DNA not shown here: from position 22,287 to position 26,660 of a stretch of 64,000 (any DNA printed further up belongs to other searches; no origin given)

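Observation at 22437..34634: Three tandem paralogous T9SS cargo proteins with a shared ~480-aa N-terminal domain and variable Cys-Ig repeat number (7 / 3 / 0)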

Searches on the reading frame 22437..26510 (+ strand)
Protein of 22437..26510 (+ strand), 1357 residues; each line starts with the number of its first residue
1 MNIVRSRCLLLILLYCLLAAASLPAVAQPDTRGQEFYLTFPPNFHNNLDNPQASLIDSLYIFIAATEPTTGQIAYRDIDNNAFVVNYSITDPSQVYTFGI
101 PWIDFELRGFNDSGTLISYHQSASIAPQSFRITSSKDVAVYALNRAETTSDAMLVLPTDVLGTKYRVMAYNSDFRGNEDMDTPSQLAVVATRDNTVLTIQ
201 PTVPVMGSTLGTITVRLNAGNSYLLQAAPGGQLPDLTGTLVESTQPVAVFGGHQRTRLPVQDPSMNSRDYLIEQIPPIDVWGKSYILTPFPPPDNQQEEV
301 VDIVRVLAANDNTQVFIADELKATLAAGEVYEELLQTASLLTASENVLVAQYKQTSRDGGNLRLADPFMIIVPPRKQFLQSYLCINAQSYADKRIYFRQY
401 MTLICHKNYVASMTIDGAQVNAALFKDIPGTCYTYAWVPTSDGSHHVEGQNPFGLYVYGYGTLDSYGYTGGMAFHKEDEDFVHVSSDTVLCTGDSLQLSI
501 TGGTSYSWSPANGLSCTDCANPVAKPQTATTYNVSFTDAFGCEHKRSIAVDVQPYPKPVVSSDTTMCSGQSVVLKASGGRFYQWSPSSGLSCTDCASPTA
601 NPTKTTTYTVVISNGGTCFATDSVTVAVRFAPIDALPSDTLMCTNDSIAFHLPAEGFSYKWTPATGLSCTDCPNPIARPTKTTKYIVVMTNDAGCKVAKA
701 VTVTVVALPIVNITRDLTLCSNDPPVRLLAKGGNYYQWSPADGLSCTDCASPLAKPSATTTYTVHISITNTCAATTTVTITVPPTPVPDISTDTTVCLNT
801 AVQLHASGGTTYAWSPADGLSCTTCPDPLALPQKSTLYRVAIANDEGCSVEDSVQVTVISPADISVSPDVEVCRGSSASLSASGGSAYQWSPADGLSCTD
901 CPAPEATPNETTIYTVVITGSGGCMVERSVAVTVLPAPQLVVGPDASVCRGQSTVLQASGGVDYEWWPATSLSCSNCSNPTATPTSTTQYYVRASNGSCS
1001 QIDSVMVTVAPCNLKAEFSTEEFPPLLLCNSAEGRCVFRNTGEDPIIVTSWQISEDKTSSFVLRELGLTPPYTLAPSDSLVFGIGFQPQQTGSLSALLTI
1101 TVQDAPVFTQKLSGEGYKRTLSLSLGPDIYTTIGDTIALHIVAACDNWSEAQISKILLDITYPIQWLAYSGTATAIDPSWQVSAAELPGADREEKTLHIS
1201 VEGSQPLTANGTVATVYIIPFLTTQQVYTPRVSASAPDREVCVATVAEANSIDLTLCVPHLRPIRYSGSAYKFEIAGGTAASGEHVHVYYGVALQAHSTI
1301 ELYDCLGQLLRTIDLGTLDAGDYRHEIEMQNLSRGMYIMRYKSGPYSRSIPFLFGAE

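Call 4: search_protein_families(library=pfam, proteins=[window:22437-26510:+], max_evalue=0.1)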
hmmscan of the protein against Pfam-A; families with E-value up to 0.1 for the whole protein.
window:22437-26510:+ (1357 aa): 8 families
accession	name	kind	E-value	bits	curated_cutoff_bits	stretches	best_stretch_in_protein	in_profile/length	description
PF17517.7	IgGFc_binding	-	1.3e-68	231.9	25.6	1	151-459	1-297/297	IgGFc binding protein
PF19081.6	Ig_7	-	1.9e-23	83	27.3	5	938-1011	4-84/84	Ig-like domain CHU_C associated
PF22544.2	HYDIN_VesB_CFA65-like_Ig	-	0.00087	19.9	25.5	0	1036-1107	25-92/100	HYDIN/CFA65/VesB-like, Ig-like domain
PF18962.6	Por_Secre_tail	-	0.0015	19.2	27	1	1297-1344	21-65/75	Secretion system C-terminal sorting domain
PF15780.11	ASH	-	0.0083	16.7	27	1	1030-1104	23-92/98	Abnormal spindle-like microcephaly-assoc'd, ASPM-SPD-2-Hydin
PF13860.13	FlgD_ig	-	0.011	16.1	27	1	1284-1324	10-51/79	FlgD Ig-like domain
PF04862.18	DUF642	-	0.02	15.1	27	0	759-813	77-122/157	Protein of unknown function (DUF642)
PF22073.2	Cep192_D4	-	0.069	13.8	35.5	0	1035-1115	25-110/112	Cep192 domain 4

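Call 5: search_protein_families(library=ncbifam, proteins=[window:22437-26510:+], max_evalue=0.1)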
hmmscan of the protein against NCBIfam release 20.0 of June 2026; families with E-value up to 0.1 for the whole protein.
window:22437-26510:+ (1357 aa): 2 families
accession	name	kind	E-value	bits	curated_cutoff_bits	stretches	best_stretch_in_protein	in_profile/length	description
NF012200.0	choice_anch_D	domain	0.00095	19.7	45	1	1027-1105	30-106/108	choice-of-anchor D domain-containing protein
TIGR04183.1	Por_Secre_tail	domain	0.011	15.8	23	1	1293-1344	16-61/72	T9SS type A sorting domain-containing protein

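Call 76: find_homologous_proteins(query=window:22437-26510:+, max_evalue=1e-50)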
Query window:22437-26510:+ (1357 aa): 182 proteins with E <= 1e-50 among 8000 candidates; the best 120 are listed.
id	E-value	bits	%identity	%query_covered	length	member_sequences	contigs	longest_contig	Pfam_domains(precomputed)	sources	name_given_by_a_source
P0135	0.0e+0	3107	100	100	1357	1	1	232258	PF17517.8,PF19081.7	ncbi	-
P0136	0.0e+0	1518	51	99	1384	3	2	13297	PF17517.8,PF19081.7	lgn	-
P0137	0.0e+0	1517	51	99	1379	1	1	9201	PF17517.8,PF19081.7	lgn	-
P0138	0.0e+0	1507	51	100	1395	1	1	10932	PF24458.2,PF17517.8,PF19081.7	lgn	-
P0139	0.0e+0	1499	52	100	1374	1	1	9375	PF17517.8,PF19081.7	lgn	-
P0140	0.0e+0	1497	51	100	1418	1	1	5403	PF17517.8,PF19081.7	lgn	-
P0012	2.6e-279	948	45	52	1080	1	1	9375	PF17517.8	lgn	-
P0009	2.3e-278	945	49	51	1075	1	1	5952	PF17517.8,PF19081.7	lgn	-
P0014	5.2e-276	937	48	52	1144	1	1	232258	PF17517.8,PF19081.7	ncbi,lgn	-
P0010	2.7e-274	931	47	52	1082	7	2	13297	PF17517.8,PF18962.8,PF19081.7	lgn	-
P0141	2.6e-262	892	37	74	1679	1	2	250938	PF17517.8,PF18962.8,PF19081.7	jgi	jgi:hypothetical protein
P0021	2.9e-256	872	45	52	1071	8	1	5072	PF17517.8,PF19081.7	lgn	-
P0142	9.7e-255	867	37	74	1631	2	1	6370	PF17517.8,PF13860.13,PF19081.7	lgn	-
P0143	4.3e-254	864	43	68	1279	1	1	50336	PF17517.8,PF19081.7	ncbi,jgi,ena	jgi:hypothetical protein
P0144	1.7e-234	800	36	74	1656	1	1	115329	PF17517.8,PF19081.7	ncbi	-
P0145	5.7e-231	788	37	74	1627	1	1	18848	PF17517.8,PF19081.7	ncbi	-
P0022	1.8e-227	776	44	52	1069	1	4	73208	PF17517.8,PF19081.7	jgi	-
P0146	1.3e-226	773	34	99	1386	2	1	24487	PF17517.8,PF18962.8,PF19081.7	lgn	-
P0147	6.0e-218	745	34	100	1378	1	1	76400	PF17517.8,PF19081.7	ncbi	-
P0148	4.9e-213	728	45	50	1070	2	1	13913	PF17517.8,PF19081.7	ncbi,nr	ncbi:MAG: T9SS type A sorting domain-containing protein [Armatimonadetes bacterium]|nr:T9SS type A s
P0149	8.7e-213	728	43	55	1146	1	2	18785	PF17517.8,PF19081.7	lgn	-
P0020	4.5e-212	725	45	51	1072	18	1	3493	PF17517.8,PF19081.7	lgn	-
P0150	2.0e-211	723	42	64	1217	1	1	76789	PF17517.8,PF19081.7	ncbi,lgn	-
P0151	2.8e-205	703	40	63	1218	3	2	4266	PF17517.8,PF19081.7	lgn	-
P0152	2.4e-202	693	34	99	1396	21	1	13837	PF17517.8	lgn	-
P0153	1.8e-196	674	33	99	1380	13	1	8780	PF17517.8,PF19081.7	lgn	-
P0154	6.7e-196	672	33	98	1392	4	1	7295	PF17517.8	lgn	-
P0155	1.1e-188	648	33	93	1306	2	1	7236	PF17517.8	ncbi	ncbi:MAG: hypothetical protein RL156_878, partial [Bacteroidota bacterium]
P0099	4.5e-182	626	36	74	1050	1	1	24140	PF17517.8,PF19081.7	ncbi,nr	ncbi:MAG: IgGFc-binding protein, partial [Candidatus Kapabacteria bacterium]|nr:IgGFc-binding protei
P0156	7.7e-155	536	37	61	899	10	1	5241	PF17517.8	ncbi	ncbi:MAG: hypothetical protein ACKOBV_00360, partial [Candidatus Kapaibacterium sp.]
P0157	3.8e-142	494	38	38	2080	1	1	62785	PF13585.13,PF19081.7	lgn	-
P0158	1.7e-125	438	47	34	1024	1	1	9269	PF17517.8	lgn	-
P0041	1.8e-123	432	47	34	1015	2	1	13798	PF17517.8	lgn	-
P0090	9.2e-123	429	47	33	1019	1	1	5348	PF17517.8,PF18483.9,PF18962.8,PF03388.21,PF00139.27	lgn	-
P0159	3.8e-122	427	40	40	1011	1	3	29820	PF15780.12,PF17517.8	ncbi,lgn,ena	-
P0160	1.8e-121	425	46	34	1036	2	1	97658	PF17517.8,PF18483.9,PF18962.8,PF03388.21,PF00139.27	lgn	-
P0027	9.1e-119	416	46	34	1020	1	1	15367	PF17517.8,PF18962.8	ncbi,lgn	-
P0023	2.6e-118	415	38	41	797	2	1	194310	PF17517.8,PF18962.8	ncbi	-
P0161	8.6e-118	413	43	35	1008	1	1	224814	PF17517.8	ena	-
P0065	3.0e-117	411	45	35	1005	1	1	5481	PF17517.8,PF18962.8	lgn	-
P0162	1.3e-116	409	45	34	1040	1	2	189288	PF17517.8,PF18483.9,PF18962.8,PF03388.21,PF00139.27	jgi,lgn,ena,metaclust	metaclust:\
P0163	1.9e-116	408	46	35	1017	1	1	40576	PF17517.8,PF22544.3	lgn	-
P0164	5.2e-116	407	43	34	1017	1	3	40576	PF17517.8,PF18962.8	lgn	-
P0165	9.0e-116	406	45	35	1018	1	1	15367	PF17517.8,PF18962.8,PF22544.3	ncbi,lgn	-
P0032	7.3e-115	403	46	33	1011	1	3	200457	PF17517.8,PF18962.8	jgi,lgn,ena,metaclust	metaclust:\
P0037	8.0e-115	403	43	35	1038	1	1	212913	PF17517.8,PF18483.9,PF18962.8,PF03388.21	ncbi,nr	ncbi:MAG: T9SS type A sorting domain-containing protein [Candidatus Kapabacteria bacterium]|nr:T9SS 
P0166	9.2e-115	403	45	35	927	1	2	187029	PF15780.12,PF17517.8,PF18962.8,PF22544.3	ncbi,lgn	-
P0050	5.9e-112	394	44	33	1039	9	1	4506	PF17517.8,PF18483.9,PF18962.8,PF03388.21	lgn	-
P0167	6.5e-112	393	44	35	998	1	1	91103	PF17517.8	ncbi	-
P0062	2.0e-111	392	41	35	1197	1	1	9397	PF22073.3,PF17517.8,PF18962.8,PF22544.3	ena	-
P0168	3.7e-111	391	39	47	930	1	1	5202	PF15780.12,PF17517.8,PF22544.3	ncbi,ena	-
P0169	3.9e-111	391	42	34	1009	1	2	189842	PF17517.8,PF18962.8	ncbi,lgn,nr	ncbi:MAG: T9SS type A sorting domain-containing protein [Bacteroidetes bacterium]|nr:MAG: T9SS type 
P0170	1.0e-110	389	42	35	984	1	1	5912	PF17517.8,PF18962.8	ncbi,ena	-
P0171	2.3e-110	388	42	35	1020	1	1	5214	PF15780.12,PF17517.8,PF18962.8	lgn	-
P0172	7.5e-110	387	44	35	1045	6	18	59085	PF17517.8,PF18962.8,PF22544.3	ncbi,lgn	-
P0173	3.7e-109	384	43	35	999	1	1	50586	PF17517.8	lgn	-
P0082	1.2e-108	383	38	39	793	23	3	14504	PF17517.8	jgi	jgi:hypothetical protein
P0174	1.3e-107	379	42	35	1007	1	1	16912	PF22073.3,PF17517.8,PF18962.8,PF22544.3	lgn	-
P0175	4.0e-107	378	42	35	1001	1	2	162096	PF17517.8,PF18962.8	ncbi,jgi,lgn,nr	ncbi:MAG: IgGFc-binding protein [bacterium]|nr:IgGFc-binding protein [bacterium]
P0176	5.2e-107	377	42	34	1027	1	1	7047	PF17517.8,PF18483.9,PF18962.8,PF00139.27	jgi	jgi:hypothetical protein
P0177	7.2e-107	377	45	34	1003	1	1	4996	PF22073.3,PF17517.8,PF18962.8,PF22544.3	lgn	-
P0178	4.7e-106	374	43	35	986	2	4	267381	PF17517.8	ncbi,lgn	ncbi:MAG: hypothetical protein ACM3U1_07105 [Chloroflexota bacterium]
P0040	6.4e-105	370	42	34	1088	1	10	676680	PF22073.3,PF15780.12,PF17517.8,PF18962.8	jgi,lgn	jgi:hypothetical protein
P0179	6.4e-105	370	43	34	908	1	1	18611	PF17517.8,PF18962.8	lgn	-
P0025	2.4e-104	368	42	33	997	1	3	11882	PF17517.8,PF18962.8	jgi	-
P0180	4.5e-104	367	39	40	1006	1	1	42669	PF17517.8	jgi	jgi:hypothetical protein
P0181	5.7e-104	367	40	35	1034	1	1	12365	PF17517.8,PF18962.8,PF22544.3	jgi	jgi:hypothetical protein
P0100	7.7e-104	367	43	33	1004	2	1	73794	PF17517.8,PF24798.3,PF18962.8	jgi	-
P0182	1.1e-103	366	42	35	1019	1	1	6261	PF15780.12,PF17517.8,PF18962.8,PF22544.3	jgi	jgi:hypothetical protein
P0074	4.3e-103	364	38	39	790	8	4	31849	PF17517.8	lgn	-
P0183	5.2e-103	364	40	39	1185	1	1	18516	PF15780.12,PF17517.8,PF18962.8,PF22544.3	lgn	-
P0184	1.0e-102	363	41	34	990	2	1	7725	PF22073.3,PF17517.8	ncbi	-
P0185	1.0e-102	363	41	33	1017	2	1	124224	PF17517.8,PF18483.9,PF18962.8,PF00139.27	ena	-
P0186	1.8e-102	362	42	34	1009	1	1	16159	PF17517.8,PF18962.8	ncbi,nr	ncbi:MAG: hypothetical protein RML40_08715 [Bacteroidota bacterium]|nr:T9SS type A sorting domain-co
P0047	2.1e-102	362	42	35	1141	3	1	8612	PF17517.8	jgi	jgi:hypothetical protein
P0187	2.4e-102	362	42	35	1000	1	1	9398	PF17517.8,PF18962.8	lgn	-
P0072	3.9e-102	361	34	52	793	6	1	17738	PF17517.8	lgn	-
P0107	7.4e-102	360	42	34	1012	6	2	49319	PF17517.8,PF18962.8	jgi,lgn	jgi:hypothetical protein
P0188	1.6e-101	359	41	35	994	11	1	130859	PF17517.8,PF18962.8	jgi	jgi:hypothetical protein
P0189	1.7e-101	359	41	35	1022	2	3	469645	PF22073.3,PF15780.12,PF17517.8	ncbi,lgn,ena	ncbi:MAG: T9SS type A sorting domain-containing protein [Candidatus Kapaibacterium sp.]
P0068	1.7e-101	359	43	34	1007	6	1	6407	PF15780.12,PF17517.8,PF18962.8,PF22544.3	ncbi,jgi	jgi:hypothetical protein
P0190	2.0e-101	359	41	34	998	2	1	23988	PF17517.8,PF18962.8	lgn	-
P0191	3.3e-101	358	41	34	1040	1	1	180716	PF15780.12,PF17517.8,PF18962.8,PF22544.3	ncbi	-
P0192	8.5e-101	357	41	35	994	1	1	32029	PF17517.8,PF18962.8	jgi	-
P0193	1.0e-100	356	37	37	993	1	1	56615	PF17517.8,PF18962.8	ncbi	-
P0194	1.2e-100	356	42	32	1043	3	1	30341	PF15780.12,PF17517.8,PF18962.8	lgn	-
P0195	1.3e-100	356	42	35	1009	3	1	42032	PF17517.8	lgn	-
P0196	1.7e-100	356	43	34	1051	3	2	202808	PF15780.12,PF17517.8,PF18962.8,PF22544.3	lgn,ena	-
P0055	2.0e-100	355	40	35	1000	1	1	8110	PF22073.3,PF17517.8,PF22544.3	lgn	-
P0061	2.4e-100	355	42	34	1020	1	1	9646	PF22073.3,PF17517.8,PF18962.8,PF22544.3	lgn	-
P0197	2.6e-100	355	42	33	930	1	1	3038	PF17517.8,PF18483.9,PF03388.21,PF00139.27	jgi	-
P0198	2.7e-100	355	41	35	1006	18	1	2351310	PF17517.8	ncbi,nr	ncbi:MAG: IgGFc-binding protein [Ignavibacteria bacterium]|nr:IgGFc-binding protein [Ignavibacteria 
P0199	3.1e-100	355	40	35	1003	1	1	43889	PF17517.8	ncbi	-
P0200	3.2e-100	355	41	38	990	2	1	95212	PF17517.8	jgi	jgi:hypothetical protein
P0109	3.3e-100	355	41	34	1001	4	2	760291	PF17517.8,PF18962.8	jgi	jgi:hypothetical protein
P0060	3.4e-100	355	42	33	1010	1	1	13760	PF17517.8,PF24798.3,PF18962.8,PF22544.3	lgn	-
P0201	4.0e-100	354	44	34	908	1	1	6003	PF17517.8,PF18962.8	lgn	-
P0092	5.2e-100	354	42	34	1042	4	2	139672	PF15780.12,PF17517.8,PF18962.8,PF22544.3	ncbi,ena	-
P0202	5.5e-100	354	38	39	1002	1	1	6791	PF17517.8,PF18962.8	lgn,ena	-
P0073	8.1e-100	353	43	35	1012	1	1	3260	PF15780.12,PF17517.8,PF18962.8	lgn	-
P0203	1.1e-99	353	41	34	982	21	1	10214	PF17517.8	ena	-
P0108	1.2e-99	353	43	33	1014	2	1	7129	PF17517.8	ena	-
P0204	1.6e-99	352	43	35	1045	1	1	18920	PF15780.12,PF17517.8,PF18962.8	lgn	-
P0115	2.6e-99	352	40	35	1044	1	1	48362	PF15780.12,PF17517.8,PF18962.8,PF22544.3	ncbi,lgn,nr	ncbi:MAG: T9SS C-terminal target domain-containing protein [Candidatus Kapaibacterium sp.]|nr:MAG: T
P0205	2.7e-99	352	42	34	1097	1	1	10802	PF15780.12,PF17517.8,PF18962.8,PF22544.3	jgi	jgi:IgGFc binding protein/Secretion system C-terminal sorting domain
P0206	3.6e-99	351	43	35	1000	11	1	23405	PF17517.8,PF18962.8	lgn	-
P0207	6.3e-99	350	44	32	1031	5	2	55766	PF15780.12,PF17517.8,PF18962.8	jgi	jgi:hypothetical protein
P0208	7.1e-99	350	41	33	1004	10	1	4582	PF17517.8,PF18962.8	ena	-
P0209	1.8e-98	349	39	35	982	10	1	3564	PF17517.8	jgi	jgi:hypothetical protein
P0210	2.2e-98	349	39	34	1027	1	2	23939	PF17517.8,PF18483.9,PF03388.21,PF00139.27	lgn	-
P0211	2.4e-98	348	42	33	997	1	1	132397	PF17517.8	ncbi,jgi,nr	ncbi:MAG: IgGFc-binding protein [Candidatus Kapabacteria bacterium]|jgi:hypothetical protein|nr:IgGF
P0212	3.2e-98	348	40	33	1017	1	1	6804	PF17517.8,PF18483.9,PF03388.21,PF00139.27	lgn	-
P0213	3.3e-98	348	41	34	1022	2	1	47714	PF15780.12,PF17517.8,PF18962.8,PF22544.3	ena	-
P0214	3.5e-98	348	40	34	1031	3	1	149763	PF15780.12,PF17517.8,PF18962.8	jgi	jgi:hypothetical protein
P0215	8.8e-98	347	42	35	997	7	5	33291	PF17517.8,PF18962.8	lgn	-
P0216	1.1e-97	346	37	40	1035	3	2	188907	PF17517.8,PF18483.9,PF18962.8,PF00139.27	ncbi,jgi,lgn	-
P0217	1.3e-97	346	40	35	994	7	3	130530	PF17517.8,PF18962.8,PF22544.3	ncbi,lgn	ncbi:MAG: T9SS type A sorting domain-containing protein [Candidatus Kapaibacteriota bacterium]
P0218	1.4e-97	346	42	33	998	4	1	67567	PF17517.8,PF18962.8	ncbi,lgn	-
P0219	1.7e-97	346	42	33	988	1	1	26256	PF17517.8,PF18962.8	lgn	-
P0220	4.1e-97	344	38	39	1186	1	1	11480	PF22073.3,PF15780.12,PF17517.8,PF18962.8,PF12371.15,PF22544.3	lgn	-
